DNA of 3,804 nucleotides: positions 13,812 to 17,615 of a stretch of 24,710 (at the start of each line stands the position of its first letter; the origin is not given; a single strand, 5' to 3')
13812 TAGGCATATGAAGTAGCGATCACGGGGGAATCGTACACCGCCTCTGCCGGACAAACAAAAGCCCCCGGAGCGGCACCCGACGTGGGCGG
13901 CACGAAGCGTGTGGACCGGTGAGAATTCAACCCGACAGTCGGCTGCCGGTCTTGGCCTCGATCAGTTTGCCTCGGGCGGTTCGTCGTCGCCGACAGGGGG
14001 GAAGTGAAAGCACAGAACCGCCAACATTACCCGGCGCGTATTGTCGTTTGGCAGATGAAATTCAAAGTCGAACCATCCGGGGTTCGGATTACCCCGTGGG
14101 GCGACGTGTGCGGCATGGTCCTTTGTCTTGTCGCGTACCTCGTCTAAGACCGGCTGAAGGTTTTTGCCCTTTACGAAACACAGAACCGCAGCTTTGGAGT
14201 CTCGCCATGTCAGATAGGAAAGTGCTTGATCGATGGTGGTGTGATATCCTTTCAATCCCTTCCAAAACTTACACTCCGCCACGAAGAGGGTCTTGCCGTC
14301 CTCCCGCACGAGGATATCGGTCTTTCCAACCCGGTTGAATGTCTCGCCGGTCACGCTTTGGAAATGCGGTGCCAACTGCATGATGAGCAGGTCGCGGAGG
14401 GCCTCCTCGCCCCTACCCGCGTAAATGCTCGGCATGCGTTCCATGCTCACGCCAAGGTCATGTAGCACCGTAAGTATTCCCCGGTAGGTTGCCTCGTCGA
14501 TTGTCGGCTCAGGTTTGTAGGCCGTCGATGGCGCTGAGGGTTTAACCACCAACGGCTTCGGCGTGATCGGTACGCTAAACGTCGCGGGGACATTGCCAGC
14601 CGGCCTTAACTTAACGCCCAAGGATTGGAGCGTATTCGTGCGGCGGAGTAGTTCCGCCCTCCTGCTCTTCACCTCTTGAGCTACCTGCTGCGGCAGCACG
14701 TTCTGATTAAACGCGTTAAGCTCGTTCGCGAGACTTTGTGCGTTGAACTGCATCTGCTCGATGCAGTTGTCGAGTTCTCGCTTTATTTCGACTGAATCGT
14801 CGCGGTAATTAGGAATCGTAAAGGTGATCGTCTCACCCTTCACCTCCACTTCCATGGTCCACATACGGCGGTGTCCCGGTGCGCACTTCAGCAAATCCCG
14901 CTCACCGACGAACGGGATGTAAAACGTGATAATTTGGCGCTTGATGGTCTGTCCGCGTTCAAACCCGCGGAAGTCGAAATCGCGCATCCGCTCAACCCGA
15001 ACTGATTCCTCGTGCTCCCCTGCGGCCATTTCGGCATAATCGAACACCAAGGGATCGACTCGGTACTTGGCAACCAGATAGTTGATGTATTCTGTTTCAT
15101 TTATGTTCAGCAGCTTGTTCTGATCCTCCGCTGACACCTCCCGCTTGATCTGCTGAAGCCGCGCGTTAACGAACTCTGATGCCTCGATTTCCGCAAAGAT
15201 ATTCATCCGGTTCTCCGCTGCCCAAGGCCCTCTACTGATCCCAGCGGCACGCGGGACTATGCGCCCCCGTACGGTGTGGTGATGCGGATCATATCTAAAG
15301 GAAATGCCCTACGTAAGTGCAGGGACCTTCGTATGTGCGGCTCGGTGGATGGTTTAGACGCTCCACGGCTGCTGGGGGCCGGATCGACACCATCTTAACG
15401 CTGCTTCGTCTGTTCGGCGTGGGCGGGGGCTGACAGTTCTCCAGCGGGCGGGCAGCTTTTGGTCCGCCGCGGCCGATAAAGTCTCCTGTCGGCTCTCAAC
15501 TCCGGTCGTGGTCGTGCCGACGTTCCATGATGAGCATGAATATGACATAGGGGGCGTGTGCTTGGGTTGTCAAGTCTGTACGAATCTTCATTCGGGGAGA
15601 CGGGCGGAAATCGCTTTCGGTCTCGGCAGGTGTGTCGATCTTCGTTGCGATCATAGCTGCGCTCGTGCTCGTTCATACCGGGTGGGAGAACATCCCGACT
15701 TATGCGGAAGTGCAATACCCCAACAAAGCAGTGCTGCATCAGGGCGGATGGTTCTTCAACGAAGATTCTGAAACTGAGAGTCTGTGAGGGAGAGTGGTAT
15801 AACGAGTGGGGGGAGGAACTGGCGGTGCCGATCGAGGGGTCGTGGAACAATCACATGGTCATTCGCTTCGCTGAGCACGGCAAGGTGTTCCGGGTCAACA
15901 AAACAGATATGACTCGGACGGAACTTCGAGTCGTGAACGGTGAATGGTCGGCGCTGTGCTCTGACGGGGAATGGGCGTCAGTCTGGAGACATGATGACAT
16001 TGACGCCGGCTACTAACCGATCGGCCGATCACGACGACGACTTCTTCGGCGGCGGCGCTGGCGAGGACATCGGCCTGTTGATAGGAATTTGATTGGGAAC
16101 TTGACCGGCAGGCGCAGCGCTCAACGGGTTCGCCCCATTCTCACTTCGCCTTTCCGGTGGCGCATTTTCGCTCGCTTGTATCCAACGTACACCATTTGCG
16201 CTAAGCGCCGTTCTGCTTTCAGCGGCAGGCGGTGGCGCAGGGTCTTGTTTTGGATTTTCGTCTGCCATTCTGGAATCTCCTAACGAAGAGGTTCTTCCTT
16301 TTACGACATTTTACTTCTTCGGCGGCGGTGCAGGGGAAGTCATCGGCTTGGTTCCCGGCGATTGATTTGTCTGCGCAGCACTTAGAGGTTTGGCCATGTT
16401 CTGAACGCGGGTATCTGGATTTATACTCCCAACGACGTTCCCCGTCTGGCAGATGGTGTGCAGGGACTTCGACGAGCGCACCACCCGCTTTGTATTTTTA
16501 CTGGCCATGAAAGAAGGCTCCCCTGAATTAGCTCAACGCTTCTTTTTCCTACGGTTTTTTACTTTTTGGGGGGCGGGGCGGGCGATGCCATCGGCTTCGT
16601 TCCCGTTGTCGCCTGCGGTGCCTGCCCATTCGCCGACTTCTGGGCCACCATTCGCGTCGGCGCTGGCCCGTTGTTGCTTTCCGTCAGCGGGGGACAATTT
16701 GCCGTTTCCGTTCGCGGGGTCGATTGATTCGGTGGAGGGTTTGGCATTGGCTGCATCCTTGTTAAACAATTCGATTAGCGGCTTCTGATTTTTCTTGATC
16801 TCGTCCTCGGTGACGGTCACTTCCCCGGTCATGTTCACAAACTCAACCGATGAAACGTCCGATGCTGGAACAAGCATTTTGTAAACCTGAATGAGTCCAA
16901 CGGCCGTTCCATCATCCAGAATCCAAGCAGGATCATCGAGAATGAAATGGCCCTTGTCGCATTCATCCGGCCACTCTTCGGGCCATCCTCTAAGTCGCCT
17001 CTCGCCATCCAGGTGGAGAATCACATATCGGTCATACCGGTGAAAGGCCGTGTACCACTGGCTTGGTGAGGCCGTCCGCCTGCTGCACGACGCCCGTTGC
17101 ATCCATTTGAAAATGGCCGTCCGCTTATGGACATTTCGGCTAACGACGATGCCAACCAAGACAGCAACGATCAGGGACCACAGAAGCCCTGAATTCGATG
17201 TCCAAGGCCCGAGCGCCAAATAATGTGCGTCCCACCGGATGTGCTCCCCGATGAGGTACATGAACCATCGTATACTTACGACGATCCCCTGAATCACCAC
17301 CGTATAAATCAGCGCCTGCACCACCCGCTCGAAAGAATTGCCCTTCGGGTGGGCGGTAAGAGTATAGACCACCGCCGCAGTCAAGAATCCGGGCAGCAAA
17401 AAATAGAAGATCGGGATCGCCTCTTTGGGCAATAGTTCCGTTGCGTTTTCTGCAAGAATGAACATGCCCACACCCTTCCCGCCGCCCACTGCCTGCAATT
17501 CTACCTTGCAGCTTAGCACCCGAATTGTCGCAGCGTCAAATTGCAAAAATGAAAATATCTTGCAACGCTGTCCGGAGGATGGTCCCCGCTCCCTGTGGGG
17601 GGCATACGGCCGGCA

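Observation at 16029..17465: Candidate new system: DUF6338-like membrane protein followed by an array of three peptides ending in (K/R)PM(A/T/S)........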

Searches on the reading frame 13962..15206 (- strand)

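Call 6: search_protein_families(library=pfam, proteins=[window:13962-15206:-], max_evalue=0.01)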
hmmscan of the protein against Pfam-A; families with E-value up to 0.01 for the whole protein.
window:13962-15206:- (414 aa): 0 families

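Call 37: search_protein_families(library=padloc, proteins=[window:13962-15206:-], max_evalue=0.01)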
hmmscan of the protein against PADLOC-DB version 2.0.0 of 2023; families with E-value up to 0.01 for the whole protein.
window:13962-15206:- (414 aa): 2 families
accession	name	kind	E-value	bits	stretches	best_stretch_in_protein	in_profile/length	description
PDLC05036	PDC-S54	-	5.3e-127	422.7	1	2-403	6-407/410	-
PDLC02739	PbeC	-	0.0054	13.5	1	72-194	158-275/644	PbeC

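Call 53: search_protein_families(library=phrogs, proteins=[window:13962-15206:-], max_evalue=0.01)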
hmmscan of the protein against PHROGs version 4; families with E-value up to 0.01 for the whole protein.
window:13962-15206:- (414 aa): 0 families

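Call 54: search_protein_families(library=ncbifam, proteins=[window:13962-15206:-], max_evalue=0.01)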
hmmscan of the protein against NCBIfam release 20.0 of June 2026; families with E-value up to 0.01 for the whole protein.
window:13962-15206:- (414 aa): 0 families

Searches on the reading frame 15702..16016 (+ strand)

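Call 6: search_protein_families(library=pfam, proteins=[window:15702-16016:+], max_evalue=0.01)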
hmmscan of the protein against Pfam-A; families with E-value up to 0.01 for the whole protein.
window:15702-16016:+ (104 aa): 0 families

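Call 37: search_protein_families(library=padloc, proteins=[window:15702-16016:+], max_evalue=0.01)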
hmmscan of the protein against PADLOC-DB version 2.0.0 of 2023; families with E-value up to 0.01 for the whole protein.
window:15702-16016:+ (104 aa): 0 families

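Call 53: search_protein_families(library=phrogs, proteins=[window:15702-16016:+], max_evalue=0.01)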
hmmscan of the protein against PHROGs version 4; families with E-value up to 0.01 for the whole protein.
window:15702-16016:+ (104 aa): 1 family
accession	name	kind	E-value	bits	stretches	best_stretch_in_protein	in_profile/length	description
phrog_12916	-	unknown function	0.0071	17.4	0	49-83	12-46/51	-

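Call 54: search_protein_families(library=ncbifam, proteins=[window:15702-16016:+], max_evalue=0.01)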
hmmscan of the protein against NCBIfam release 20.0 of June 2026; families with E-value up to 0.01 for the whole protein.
window:15702-16016:+ (104 aa): 0 families

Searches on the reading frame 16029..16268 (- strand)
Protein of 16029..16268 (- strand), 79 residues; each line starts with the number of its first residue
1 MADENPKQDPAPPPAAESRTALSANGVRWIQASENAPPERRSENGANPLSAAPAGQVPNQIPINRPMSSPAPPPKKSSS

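Call 6: search_protein_families(library=pfam, proteins=[window:16029-16268:-], max_evalue=0.01)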
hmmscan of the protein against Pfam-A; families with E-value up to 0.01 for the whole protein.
window:16029-16268:- (79 aa): 0 families

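Call 53: search_protein_families(library=phrogs, proteins=[window:16029-16268:-], max_evalue=0.01)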
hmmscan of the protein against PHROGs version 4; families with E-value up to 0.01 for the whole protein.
window:16029-16268:- (79 aa): 0 families

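Call 54: search_protein_families(library=ncbifam, proteins=[window:16029-16268:-], max_evalue=0.01)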
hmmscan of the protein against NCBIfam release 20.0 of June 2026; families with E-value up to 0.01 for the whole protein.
window:16029-16268:- (79 aa): 0 families

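Call 75: find_homologous_proteins(query=A5, max_evalue=0.001)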
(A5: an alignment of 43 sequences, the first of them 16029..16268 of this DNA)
Query A5 (43 sequences) (79 aa, profile of the alignment): 10 proteins with E <= 0.001 among 8000 candidates.
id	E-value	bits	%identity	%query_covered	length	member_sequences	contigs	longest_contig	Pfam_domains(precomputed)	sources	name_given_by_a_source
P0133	2.6e-7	50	70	13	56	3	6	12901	-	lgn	-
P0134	2.1e-5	44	-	-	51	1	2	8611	-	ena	-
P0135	2.7e-5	43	-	-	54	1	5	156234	-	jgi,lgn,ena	jgi:hypothetical protein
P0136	3.0e-5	43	-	-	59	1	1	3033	-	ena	-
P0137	4.5e-5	43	-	-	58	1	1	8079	-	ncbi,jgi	jgi:hypothetical protein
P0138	4.9e-5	42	-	-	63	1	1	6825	-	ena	-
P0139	1.1e-4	41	-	-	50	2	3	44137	-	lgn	-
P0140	2.9e-4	40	-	-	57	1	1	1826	-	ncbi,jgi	jgi:hypothetical protein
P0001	7.3e-4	39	100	100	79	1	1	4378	-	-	-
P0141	8.0e-4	39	67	8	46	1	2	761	-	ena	-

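Call 80: predict_structure(alignment_id=A5)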
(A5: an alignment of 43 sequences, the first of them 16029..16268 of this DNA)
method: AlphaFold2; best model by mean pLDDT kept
length: 79 residues; sequences in the alignment: 43
mean_pLDDT: 69.7   pTM: 0.18
mean pLDDT of the five models: 69.7, 69.4, 68.5, 66.5, 64.3
residues with pLDDT >= 90: 7; 70-90: 24; 50-70: 46; < 50: 2
segments of 3 or more residues with pLDDT < 50: none
pLDDT, mean of each block of 10 residues (from residue 1): 67 74 57 65 62 65 83 87
secondary structure: DSSP gave nothing for this model
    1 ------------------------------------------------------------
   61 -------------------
elements in order:

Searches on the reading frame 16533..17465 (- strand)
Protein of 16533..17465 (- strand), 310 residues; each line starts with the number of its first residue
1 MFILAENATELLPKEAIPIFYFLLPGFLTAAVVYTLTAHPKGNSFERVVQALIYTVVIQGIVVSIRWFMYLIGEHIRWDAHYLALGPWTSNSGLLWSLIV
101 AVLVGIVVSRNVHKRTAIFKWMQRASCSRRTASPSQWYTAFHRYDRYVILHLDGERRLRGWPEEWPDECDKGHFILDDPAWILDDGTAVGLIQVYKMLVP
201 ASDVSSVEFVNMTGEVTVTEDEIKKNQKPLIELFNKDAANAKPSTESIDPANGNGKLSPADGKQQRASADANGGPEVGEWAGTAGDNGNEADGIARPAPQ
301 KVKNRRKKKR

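Call 6: search_protein_families(library=pfam, proteins=[window:16533-17465:-], max_evalue=0.01)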
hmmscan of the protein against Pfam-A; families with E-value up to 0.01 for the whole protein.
window:16533-17465:- (310 aa): 1 family
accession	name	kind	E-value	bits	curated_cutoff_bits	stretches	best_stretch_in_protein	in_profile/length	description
PF19865.4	DUF6338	-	3.9e-15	56.4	26.5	1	20-213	12-203/205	Family of unknown function (DUF6338)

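Call 15: find_homologous_proteins(query=window:16533-17465:-, max_evalue=0.001)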
Query window:16533-17465:- (310 aa): 124 proteins with E <= 0.001 among 2614 candidates; the best 120 are listed.
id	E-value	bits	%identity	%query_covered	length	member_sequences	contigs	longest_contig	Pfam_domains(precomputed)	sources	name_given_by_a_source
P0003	3.5e-210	715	100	100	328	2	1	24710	PF19865.5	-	-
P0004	1.9e-73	265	58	62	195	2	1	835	PF19865.5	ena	-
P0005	3.5e-63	232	47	74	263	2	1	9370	PF19865.5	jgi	jgi:hypothetical protein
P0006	1.0e-61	227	40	89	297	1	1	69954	PF19865.5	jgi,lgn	jgi:hypothetical protein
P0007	2.5e-60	222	47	75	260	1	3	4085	PF19865.5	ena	-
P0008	4.7e-59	218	43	76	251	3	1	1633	PF19865.5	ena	-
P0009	3.7e-57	212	46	77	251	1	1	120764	PF19865.5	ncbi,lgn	-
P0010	5.9e-57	211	43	81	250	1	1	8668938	PF19865.5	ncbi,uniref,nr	ncbi:DUF6338 family protein [Tautonia plasticadhaerens]|uniref:Uncharacterized protein n=1 Tax=Tauto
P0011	4.7e-56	208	40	84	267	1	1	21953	PF19865.5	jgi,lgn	jgi:hypothetical protein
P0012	6.8e-56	208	47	75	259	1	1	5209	PF19865.5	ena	-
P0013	6.9e-56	208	45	74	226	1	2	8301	PF19865.5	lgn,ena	-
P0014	2.1e-55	206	43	70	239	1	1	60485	PF19865.5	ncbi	-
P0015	3.2e-55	206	47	72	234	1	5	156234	PF19865.5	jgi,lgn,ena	jgi:hypothetical protein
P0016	3.7e-55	205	39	82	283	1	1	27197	PF19865.5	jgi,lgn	jgi:hypothetical protein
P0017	4.0e-55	205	44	75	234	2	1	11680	PF19865.5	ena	-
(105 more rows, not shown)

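Call 24: find_related_loci(query=A3, collection=genome_contigs, flank=4000)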
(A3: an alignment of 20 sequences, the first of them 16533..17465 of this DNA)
Query A3 (310 aa) in genome_contigs; peptide patterns used: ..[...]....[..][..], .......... (x = any residue, [..] = any of these).
414 stretches matched a pattern; 341 encode a relative of the query (tblastn E <= 1e-3); the best 80 are kept; 80 distinct loci.
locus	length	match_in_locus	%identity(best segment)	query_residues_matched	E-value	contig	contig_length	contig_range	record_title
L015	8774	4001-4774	45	3-273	2e-65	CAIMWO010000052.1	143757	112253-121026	MAG: uncultured Phycisphaerales bacterium isolate AM-2014_bin-1447 genome assembly, contig: bin-1447:52/97, whole genome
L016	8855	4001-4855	40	10-307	1e-62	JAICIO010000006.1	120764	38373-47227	MAG: Phycisphaerae bacterium isolate GZL_FP_2_bin.106 k141_3654390_length_120764_cov_14.6589, whole genome shotgun seque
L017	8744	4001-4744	42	12-247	4e-60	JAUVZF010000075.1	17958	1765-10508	MAG: Planctomycetota bacterium isolate CSMAG_1261 CSMAG_1261_k141_1418634_length_17958_cov_15.3915, whole genome shotgun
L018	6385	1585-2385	38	8-278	1e-58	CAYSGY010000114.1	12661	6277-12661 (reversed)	MAG TPA_asm: uncultured Planctomycetaceae bacterium isolate SRP278314_co1_1 genome assembly, contig: NODE_6191_length_12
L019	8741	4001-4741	41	10-245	6e-57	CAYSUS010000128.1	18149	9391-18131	MAG TPA_asm: uncultured Pirellulales bacterium isolate SRP141376_co4_16 genome assembly, contig: NODE_5324_length_18149_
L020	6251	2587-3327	38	15-255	2e-56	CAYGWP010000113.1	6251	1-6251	MAG TPA_asm: uncultured Anaerolineales bacterium isolate ERP119294_co2_511 genome assembly, contig: k141_1950630, whole 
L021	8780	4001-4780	38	8-269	5e-56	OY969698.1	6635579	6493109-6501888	MAG: uncultured Planctomycetaceae bacterium isolate MFD00082.bin.2.56 genome assembly, chromosome: 1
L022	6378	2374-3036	38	17-245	1e-55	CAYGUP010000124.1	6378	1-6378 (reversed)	MAG TPA_asm: uncultured Planctomycetaceae bacterium isolate ERP117304_co3_237 genome assembly, contig: NODE_17678_length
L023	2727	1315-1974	42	19-247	4e-54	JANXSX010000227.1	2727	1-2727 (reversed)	MAG: Isosphaeraceae bacterium isolate 338R_metabat_119 338R_k141_1075517, whole genome shotgun sequence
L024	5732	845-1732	37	12-310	9e-54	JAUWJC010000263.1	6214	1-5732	MAG: Pirellulales bacterium isolate CSMAG_2310 CSMAG_2310_k127_3822465_length_6214_cov_15.0000, whole genome shotgun seq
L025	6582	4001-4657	41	8-233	1e-53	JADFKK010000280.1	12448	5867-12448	MAG: Planctomycetota bacterium isolate B47T1L10 B47T1L10_NODE8083, whole genome shotgun sequence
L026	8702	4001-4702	41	1-242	5e-53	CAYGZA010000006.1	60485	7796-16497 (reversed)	MAG TPA_asm: uncultured Planctomycetaceae bacterium isolate ERP119294_co1_481 genome assembly, contig: NODE_486_length_6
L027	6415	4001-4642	42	12-233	1e-52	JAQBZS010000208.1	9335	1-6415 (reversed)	MAG: Planctomycetota bacterium isolate casp150-mb.69 NODE_18684_length_9335_cov_0.069835, whole genome shotgun sequence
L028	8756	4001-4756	38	5-261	6e-52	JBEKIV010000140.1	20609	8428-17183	MAG: Tepidisphaeraceae bacterium isolate SPRUCE 308 SPRUCE_308_140, whole genome shotgun sequence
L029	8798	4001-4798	35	12-275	8e-52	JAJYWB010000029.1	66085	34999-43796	MAG: Planctomycetota bacterium isolate FK2.bin68 NODE_462_length_66085_cov_3.683314, whole genome shotgun sequence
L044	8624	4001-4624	39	10-229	1e-44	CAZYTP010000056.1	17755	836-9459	MAG TPA_asm: uncultured Syntrophales bacterium isolate SRP178699_co2_308 genome assembly, contig: NODE_2389_length_17755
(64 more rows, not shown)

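Call 25: find_related_loci(query=A3, collection=metagenome_contigs, flank=4000)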
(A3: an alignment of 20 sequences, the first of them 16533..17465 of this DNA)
Query A3 (310 aa) in metagenome_contigs; peptide patterns used: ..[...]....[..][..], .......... (x = any residue, [..] = any of these).
428 stretches matched a pattern; 325 encode a relative of the query (tblastn E <= 1e-3); the best 80 are kept; 80 distinct loci.
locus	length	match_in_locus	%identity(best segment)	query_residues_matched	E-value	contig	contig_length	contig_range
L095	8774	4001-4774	45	3-273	1e-65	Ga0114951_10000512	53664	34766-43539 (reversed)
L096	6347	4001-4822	38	7-310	2e-64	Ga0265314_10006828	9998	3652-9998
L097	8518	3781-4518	44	9-254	2e-61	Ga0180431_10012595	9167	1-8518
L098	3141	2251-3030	40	6-273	3e-61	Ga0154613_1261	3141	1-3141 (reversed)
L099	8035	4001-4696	45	10-242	8e-60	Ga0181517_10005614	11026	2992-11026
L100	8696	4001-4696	45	10-242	8e-60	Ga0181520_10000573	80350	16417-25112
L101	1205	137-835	42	10-242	2e-62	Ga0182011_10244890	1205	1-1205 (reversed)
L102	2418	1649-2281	43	14-241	1e-59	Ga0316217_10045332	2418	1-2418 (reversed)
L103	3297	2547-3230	43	20-253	9e-59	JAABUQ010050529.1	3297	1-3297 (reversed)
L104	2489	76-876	39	8-278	1e-58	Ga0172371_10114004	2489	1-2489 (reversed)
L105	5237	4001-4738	41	8-244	3e-58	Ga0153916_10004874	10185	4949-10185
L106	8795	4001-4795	37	5-270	7e-58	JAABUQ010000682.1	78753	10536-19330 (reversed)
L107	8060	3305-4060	39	8-249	6e-56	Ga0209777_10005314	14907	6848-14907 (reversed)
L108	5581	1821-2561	38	11-263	1e-55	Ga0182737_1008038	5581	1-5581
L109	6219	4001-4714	41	5-242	6e-56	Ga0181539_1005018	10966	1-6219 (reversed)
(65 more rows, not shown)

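Call 37: search_protein_families(library=padloc, proteins=[window:16533-17465:-], max_evalue=0.01)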
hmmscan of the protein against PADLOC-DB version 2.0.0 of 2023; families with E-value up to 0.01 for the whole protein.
window:16533-17465:- (310 aa): 0 families

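Call 44: search_solved_structures(query=A4, max_evalue=10)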
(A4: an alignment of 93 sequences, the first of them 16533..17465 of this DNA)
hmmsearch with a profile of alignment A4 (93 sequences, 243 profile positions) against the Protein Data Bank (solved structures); distinct sequences matched with E-value up to 10: 1.
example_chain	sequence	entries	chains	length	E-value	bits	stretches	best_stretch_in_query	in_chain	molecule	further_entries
4z7f_A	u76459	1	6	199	1.8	11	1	18-75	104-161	Folate ECF transporter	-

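Call 46: search_protein_families(library=pfam, alignment_id=A4, max_evalue=1)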
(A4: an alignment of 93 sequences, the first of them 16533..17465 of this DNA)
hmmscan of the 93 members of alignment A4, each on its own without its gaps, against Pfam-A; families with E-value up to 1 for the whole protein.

A. member 1, window:16533-17465:- (310 aa): 2 families
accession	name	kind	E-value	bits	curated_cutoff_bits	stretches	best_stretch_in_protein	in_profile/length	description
PF19865.4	DUF6338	-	3.9e-15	56.4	26.5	1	20-213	12-203/205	Family of unknown function (DUF6338)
PF23043.1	SH3-B_UBE2O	-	0.27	12.1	22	1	104-129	24-49/70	UBE2O, SH3-B domain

B. families by the number of members that match (of 93 scanned): 66 families (the first 25 are shown)
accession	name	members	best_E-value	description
PF19865.4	DUF6338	93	3.3e-19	Family of unknown function (DUF6338)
PF06305.16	LapA_dom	6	0.014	Lipopolysaccharide assembly protein A domain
PF19942.4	DUF6404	6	0.073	Family of unknown function (DUF6404)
PF08570.15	DUF1761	4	0.00012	Protein of unknown function (DUF1761)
PF14342.11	DUF4396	3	0.022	Domain of unknown function (DUF4396)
PF13079.11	DUF3916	3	0.026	Protein of unknown function (DUF3916)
PF13664.11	DUF4149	3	0.047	Domain of unknown function (DUF4149)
PF04893.22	Yip1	3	0.12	Yip1 domain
PF02378.23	PTS_EIIC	2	0.023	Phosphotransferase system, EIIC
PF13491.11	FtsK_4TM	2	0.034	4TM region of DNA translocase FtsK/SpoIIIE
PF09654.15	DUF2396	2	0.044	Protein of unknown function (DUF2396)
PF02459.20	Adeno_terminal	2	0.048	Adenoviral DNA terminal protein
PF04138.20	GtrA_DPMS_TM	2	0.054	GtrA/DPMS, transmembrane domain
PF25637.1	DUF7942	2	0.07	Family of unknown function (DUF7942)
PF02417.20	Chromate_transp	2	0.1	Chromate transporter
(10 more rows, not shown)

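Call 53: search_protein_families(library=phrogs, proteins=[window:16533-17465:-], max_evalue=0.01)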
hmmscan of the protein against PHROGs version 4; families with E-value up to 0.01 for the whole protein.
window:16533-17465:- (310 aa): 0 families

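Call 54: search_protein_families(library=ncbifam, proteins=[window:16533-17465:-, L044:4599-4733:+], max_evalue=0.01)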
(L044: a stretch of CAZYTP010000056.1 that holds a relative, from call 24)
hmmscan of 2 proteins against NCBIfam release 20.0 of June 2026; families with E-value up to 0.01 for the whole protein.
window:16533-17465:- (310 aa): 0 families

L044:4599-4733:+ (45 aa): 0 families

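Call 61: predict_structure(alignment_id=A4)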
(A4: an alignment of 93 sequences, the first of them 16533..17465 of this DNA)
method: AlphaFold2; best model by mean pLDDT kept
length: 310 residues; sequences in the alignment: 93
mean_pLDDT: 80.2   pTM: 0.61
mean pLDDT of the five models: 80.2, 79.4, 79.2, 78.8, 78.6
residues with pLDDT >= 90: 168; 70-90: 48; 50-70: 54; < 50: 40
segments of 3 or more residues with pLDDT < 50: 261-293
pLDDT, mean of each block of 10 residues (from residue 1): 52 88 97 91 92 97 95 76 78 96 96 80 72 73 94 95 93 97 96 98 96 94 95 91 66 53 45 44 40 51 56
secondary structure, 60 per line:
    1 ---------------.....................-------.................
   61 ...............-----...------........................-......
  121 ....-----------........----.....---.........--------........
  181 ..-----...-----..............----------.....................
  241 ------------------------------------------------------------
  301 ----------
elements in order: H16-36 H44-75 H90-113 H115-124 H136-143 E148-152 E156-164 E173-182 E188-190 E196-200 E204-209 H220-240

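Call 65: fold_search(library=pdb, model_id=the predicted structure)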
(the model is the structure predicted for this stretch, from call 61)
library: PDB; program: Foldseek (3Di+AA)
matches with E <= 10: 500; with E <= 0.001: 207
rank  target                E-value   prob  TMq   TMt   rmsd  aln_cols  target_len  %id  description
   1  3jb9_J                1.4e-05  1.00  0.20  0.74   2.3        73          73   20  Cryo-EM structure of the yeast spliceosome at 3.6 angstrom resolution (released 2015-09-23)
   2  3jcr_R                1.8e-05  1.00  0.19  0.60   7.6        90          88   14  3D structure determination of the human*U4/U6.U5* tri-snRNP complex (released 2016-03-09)
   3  1th7_A                2.1e-05  1.00  0.21  0.76   1.9        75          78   16  Crystal Structure of an Archaeal Sm Protein from Sulfolobus solfataricus (released 2005-06-07)
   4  1i8f_F                2.6e-05  1.00  0.21  0.73   5.0        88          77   17  THE CRYSTAL STRUCTURE OF A HEPTAMERIC ARCHAEAL SM PROTEIN: IMPLICATIONS FOR THE EUKARYOTIC SNRNP CORE (released 2001-05-16)
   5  8h6k_5f               3.0e-05  1.00  0.19  0.72   2.3        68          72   13  Cryo-EM structure of human exon-defined spliceosome in the mature B state. (released 2024-05-01)
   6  7a5p_k                3.3e-05  1.00  0.19  0.71   2.3        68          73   13  Human C Complex Spliceosome - Medium-resolution PERIPHERY (released 2020-10-14)
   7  8ro0_g                4.2e-05  1.00  0.20  0.71   2.2        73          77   20  Structure of the C. elegans Intron Lariat Spliceosome primed for disassembly (ILS') (released 2024-08-07)
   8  1i8f_A                4.5e-05  1.00  0.21  0.80   2.3        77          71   18  THE CRYSTAL STRUCTURE OF A HEPTAMERIC ARCHAEAL SM PROTEIN: IMPLICATIONS FOR THE EUKARYOTIC SNRNP CORE (released 2001-05-16)
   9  6v4x_G                4.8e-05  1.00  0.19  0.68   2.3        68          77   13  Cryo-EM structure of an active human histone pre-mRNA 3'-end processing machinery at 3.2 Angstrom resolution (released 2020-02-19)
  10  1jri_B                5.1e-05  1.00  0.21  0.78   2.4        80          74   19  The Crystal Structure of an Sm-like Archaeal Protein with Two Heptamers in the Asymmetric Unit. (released 2002-02-13)
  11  9nh5_G                5.1e-05  1.00  0.19  0.68   2.3        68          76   13  CRYO-EM STRUCTURE OF HUMAN U7 SNRNP WITH METHYLATED noncleavable H2A* SUBSTRATE PRE-MRNA (core region) (released 2026-01-21)
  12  1i8f_C                5.4e-05  1.00  0.20  0.80   2.3        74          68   19  THE CRYSTAL STRUCTURE OF A HEPTAMERIC ARCHAEAL SM PROTEIN: IMPLICATIONS FOR THE EUKARYOTIC SNRNP CORE (released 2001-05-16)
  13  1loj_B                5.4e-05  1.00  0.21  0.73   2.7        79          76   18  Crystal structure of a Methanobacterial Sm-like archaeal protein (SmAP1) bound to uridine-5'-monophosphate (UMP) (released 2003-03-25)
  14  4f7u_J                5.4e-05  1.00  0.19  0.79   2.4        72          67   12  The 6S snRNP assembly intermediate (released 2013-01-30)
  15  4v98_A4               6.1e-05  1.00  0.20  0.76   2.6        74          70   12  The 8S snRNP Assembly Intermediate (released 2014-07-09)
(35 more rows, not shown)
